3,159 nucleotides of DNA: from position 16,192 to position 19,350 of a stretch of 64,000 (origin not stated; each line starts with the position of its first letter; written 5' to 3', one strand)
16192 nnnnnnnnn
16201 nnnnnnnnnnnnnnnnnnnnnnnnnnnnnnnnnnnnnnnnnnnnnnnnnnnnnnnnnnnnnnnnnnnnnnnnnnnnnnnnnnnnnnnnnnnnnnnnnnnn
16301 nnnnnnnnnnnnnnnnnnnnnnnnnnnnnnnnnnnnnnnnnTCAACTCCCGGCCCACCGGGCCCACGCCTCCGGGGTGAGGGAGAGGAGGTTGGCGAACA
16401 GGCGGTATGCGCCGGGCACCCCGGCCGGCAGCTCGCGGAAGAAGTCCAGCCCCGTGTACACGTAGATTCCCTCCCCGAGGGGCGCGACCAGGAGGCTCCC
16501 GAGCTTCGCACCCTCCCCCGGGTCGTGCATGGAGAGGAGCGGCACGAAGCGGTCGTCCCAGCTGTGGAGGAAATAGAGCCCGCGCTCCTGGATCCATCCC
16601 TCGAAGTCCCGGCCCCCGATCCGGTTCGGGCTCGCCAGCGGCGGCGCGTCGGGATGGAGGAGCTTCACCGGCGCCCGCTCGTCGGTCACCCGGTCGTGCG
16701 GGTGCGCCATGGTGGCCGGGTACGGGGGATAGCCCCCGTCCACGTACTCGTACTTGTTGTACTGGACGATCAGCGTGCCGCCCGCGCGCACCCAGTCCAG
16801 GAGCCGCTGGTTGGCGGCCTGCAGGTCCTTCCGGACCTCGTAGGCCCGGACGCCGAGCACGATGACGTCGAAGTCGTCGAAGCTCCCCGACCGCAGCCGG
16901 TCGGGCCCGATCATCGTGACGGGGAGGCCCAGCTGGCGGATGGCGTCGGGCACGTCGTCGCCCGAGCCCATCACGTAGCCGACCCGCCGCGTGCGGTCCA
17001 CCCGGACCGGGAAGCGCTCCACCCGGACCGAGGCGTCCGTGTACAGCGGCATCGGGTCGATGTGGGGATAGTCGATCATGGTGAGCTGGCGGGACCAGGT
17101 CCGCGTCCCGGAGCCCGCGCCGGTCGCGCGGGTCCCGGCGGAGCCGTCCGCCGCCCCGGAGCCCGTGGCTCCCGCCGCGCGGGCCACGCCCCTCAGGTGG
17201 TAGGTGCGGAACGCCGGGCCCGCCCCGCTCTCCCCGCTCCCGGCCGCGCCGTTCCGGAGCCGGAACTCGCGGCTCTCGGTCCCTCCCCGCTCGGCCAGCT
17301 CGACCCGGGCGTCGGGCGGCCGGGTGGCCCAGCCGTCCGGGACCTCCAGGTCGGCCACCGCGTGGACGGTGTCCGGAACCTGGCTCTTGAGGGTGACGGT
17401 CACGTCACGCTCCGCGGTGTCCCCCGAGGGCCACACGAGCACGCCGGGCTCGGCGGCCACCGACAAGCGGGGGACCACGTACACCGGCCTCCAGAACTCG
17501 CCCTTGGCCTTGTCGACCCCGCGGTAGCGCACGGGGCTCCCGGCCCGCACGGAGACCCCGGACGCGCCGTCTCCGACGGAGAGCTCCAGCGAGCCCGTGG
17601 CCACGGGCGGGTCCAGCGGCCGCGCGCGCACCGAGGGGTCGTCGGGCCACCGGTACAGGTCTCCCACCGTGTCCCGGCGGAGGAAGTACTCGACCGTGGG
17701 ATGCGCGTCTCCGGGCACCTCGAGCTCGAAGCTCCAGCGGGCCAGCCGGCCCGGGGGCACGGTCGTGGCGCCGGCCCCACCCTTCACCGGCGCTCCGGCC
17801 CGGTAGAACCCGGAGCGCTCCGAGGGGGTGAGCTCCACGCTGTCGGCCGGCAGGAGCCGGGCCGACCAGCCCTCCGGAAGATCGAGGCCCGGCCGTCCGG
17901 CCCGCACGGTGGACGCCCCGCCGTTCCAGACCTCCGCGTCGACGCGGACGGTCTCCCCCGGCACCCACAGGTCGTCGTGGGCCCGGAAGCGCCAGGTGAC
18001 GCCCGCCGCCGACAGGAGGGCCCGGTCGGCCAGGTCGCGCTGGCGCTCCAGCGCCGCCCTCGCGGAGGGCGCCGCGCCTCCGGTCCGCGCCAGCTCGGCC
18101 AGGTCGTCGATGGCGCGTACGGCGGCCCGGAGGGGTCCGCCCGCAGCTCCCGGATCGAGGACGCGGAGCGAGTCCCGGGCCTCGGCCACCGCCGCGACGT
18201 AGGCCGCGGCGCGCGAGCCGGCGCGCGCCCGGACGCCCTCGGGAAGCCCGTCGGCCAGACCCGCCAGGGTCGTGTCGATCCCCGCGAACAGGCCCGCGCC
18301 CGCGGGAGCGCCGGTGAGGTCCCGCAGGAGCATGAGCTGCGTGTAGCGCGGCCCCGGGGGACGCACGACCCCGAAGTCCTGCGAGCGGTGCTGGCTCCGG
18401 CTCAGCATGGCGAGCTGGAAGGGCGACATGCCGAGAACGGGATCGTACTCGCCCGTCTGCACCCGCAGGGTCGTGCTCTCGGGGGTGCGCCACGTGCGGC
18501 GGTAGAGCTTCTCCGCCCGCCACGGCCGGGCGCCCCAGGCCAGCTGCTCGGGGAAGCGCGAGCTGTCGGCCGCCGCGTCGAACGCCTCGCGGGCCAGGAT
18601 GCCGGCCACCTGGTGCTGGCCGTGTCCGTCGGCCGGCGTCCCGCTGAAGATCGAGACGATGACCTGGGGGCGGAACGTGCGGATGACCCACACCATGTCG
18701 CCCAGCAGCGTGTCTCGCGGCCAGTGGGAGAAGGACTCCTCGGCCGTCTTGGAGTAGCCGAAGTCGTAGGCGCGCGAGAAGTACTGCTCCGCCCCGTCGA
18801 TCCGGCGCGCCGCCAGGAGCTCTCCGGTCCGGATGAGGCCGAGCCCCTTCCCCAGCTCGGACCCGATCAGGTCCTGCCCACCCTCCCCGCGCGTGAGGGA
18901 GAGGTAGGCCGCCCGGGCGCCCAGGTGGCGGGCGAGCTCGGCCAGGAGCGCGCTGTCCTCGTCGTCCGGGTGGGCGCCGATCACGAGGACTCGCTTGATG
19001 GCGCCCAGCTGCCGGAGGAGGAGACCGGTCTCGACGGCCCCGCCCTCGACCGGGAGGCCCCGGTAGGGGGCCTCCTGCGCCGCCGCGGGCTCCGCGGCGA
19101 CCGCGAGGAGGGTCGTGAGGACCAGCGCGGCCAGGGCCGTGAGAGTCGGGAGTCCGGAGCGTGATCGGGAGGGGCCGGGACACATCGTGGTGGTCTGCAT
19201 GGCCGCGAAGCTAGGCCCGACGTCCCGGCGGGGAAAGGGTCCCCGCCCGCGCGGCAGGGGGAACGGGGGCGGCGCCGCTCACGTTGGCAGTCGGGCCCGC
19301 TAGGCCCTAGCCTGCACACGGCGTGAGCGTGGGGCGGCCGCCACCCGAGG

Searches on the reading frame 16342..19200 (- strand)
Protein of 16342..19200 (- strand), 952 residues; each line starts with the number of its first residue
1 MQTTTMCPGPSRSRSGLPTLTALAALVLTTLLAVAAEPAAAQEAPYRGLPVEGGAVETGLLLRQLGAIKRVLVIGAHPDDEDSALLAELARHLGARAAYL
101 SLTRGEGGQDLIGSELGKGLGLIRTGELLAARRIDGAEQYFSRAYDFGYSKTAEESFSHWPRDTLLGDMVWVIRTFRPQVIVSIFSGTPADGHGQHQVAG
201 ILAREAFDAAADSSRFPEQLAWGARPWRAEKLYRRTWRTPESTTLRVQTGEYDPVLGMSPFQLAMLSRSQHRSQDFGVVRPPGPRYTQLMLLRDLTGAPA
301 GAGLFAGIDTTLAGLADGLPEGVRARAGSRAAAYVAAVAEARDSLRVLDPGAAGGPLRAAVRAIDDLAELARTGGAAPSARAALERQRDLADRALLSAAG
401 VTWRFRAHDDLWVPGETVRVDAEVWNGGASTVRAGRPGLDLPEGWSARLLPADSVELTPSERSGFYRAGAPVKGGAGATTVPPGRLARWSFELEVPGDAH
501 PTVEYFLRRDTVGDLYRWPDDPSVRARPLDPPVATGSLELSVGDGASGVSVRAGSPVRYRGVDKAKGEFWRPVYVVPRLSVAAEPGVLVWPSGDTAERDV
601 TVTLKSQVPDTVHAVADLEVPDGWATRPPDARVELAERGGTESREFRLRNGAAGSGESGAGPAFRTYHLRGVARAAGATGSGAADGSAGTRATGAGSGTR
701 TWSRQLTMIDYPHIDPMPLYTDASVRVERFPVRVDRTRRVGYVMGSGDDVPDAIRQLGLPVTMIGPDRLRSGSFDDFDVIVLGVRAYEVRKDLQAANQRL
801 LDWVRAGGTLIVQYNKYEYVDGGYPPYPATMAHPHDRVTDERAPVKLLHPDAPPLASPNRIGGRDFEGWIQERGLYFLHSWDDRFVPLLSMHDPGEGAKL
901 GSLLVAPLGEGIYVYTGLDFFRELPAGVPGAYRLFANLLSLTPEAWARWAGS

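Call 16: search_protein_families(library=pfam, max_evalue=0.0001, proteins=[window:16345-19200:-])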
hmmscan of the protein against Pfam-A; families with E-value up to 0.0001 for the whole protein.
seq(952 aa): 2 families
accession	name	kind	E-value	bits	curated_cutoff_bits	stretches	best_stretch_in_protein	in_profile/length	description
PF02585.22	PIG-L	-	1.4e-14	55.2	28.2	1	72-206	1-128/129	GlcNAc-PI de-N-acetylase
PF10633.15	NPCBM_assoc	-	2.8e-05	24.7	24.4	0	414-459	3-48/78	NPCBM-associated, NEW3 domain of alpha-galactosidase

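Call 18: search_protein_families(library=ncbifam, max_evalue=0.001, proteins=[window:16342-19200:-])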
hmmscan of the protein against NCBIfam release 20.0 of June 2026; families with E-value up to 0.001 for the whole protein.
window:16342-19200:- (952 aa): 3 families
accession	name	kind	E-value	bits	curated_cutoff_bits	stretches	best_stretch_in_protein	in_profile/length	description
TIGR03446.1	mycothiol_Mca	equivalog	9e-14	51.7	277.15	1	70-235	2-174/283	mycothiol conjugate amidase Mca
TIGR03445.1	mycothiol_MshB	equivalog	1.4e-07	31.7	224.35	1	72-237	1-175/284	N-acetyl-1-D-myo-inositol-2-amino-2-deoxy-alpha-D-glucopyranoside deacetylase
TIGR04001.1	thiol_BshB1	equivalog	4.1e-06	26.7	182.5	1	71-235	4-147/226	bacillithiol biosynthesis deacetylase BshB1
